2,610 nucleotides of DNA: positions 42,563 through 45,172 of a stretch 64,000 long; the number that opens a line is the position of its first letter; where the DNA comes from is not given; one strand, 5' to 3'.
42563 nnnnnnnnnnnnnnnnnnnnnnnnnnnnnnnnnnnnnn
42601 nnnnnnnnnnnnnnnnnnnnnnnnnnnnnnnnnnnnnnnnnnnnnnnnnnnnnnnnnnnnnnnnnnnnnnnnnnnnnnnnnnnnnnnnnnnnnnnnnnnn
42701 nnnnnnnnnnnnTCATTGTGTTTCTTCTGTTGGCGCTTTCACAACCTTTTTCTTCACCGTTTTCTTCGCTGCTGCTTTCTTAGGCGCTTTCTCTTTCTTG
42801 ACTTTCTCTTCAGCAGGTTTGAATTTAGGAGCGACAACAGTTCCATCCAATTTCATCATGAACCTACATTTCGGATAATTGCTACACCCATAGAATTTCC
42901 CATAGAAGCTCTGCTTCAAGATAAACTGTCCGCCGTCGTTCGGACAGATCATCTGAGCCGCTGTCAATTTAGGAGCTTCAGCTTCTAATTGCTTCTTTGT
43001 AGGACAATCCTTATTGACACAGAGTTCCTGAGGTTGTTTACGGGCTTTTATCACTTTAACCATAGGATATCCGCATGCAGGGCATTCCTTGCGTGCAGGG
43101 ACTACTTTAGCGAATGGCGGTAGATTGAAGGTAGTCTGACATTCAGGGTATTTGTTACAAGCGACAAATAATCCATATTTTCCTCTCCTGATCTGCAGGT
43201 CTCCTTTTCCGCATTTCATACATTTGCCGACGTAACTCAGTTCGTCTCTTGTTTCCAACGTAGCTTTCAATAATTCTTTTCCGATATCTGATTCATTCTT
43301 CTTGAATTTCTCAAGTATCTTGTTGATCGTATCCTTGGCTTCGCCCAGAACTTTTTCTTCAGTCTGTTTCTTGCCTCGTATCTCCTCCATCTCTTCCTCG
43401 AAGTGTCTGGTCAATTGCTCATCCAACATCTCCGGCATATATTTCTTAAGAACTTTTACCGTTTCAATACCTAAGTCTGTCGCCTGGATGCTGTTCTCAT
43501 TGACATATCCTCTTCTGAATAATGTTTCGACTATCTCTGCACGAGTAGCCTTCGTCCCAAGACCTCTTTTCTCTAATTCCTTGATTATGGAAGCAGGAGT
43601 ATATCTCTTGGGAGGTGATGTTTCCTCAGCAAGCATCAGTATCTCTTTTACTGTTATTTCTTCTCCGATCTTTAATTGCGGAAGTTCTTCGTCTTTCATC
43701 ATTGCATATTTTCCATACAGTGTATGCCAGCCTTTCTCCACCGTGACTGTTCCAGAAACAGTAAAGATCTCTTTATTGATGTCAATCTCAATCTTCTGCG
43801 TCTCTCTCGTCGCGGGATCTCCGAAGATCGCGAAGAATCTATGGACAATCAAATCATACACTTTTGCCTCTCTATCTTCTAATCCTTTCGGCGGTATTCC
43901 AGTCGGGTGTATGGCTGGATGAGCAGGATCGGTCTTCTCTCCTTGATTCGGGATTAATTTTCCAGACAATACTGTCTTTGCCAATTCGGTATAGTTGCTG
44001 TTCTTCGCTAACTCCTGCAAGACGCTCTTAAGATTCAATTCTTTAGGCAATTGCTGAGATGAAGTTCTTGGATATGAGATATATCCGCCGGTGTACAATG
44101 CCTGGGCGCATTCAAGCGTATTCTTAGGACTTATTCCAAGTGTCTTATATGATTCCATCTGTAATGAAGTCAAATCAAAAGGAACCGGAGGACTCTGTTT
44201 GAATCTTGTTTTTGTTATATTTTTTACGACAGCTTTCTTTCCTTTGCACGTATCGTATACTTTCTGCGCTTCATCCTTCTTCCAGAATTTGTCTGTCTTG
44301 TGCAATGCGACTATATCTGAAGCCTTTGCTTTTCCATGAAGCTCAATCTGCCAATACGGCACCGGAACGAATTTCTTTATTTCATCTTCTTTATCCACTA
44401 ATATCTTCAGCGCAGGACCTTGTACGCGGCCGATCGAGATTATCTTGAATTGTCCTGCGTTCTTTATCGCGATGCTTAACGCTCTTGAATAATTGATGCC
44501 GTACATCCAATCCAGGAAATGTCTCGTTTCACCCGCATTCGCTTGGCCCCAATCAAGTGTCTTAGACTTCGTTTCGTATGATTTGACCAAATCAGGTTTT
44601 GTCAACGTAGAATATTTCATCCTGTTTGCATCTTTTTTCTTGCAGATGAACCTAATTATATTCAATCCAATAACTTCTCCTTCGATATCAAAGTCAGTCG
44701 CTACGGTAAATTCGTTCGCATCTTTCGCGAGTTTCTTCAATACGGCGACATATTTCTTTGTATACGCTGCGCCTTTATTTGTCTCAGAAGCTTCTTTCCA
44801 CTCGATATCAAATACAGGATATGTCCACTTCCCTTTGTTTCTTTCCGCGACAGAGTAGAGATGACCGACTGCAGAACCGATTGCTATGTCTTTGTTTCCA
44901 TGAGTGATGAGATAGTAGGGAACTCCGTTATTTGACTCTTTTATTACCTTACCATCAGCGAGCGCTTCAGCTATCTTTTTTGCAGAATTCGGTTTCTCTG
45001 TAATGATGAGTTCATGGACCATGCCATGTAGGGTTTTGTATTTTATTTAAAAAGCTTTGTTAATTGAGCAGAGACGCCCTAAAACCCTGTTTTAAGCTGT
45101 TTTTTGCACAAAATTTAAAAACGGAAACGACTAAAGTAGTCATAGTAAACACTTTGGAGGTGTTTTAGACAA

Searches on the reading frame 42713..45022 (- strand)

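Call 10: search_protein_families(library=pfam, proteins=[window:42713-45022:-], max_evalue=0.001)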
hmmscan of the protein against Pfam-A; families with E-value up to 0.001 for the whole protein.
window:42713-45022:- (769 aa): 3 families
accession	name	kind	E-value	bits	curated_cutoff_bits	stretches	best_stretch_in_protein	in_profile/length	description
PF01131.25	Topoisom_bac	-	3.3e-123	412.2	35.1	1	157-559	3-410/411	DNA topoisomerase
PF01396.24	Zn_ribbon_Top1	-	2.2e-24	85.4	32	2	598-635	1-37/39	Topoisomerase DNA binding C4 zinc finger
PF01751.28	Toprim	-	6.3e-12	46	23.1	1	4-134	1-90/96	Toprim domain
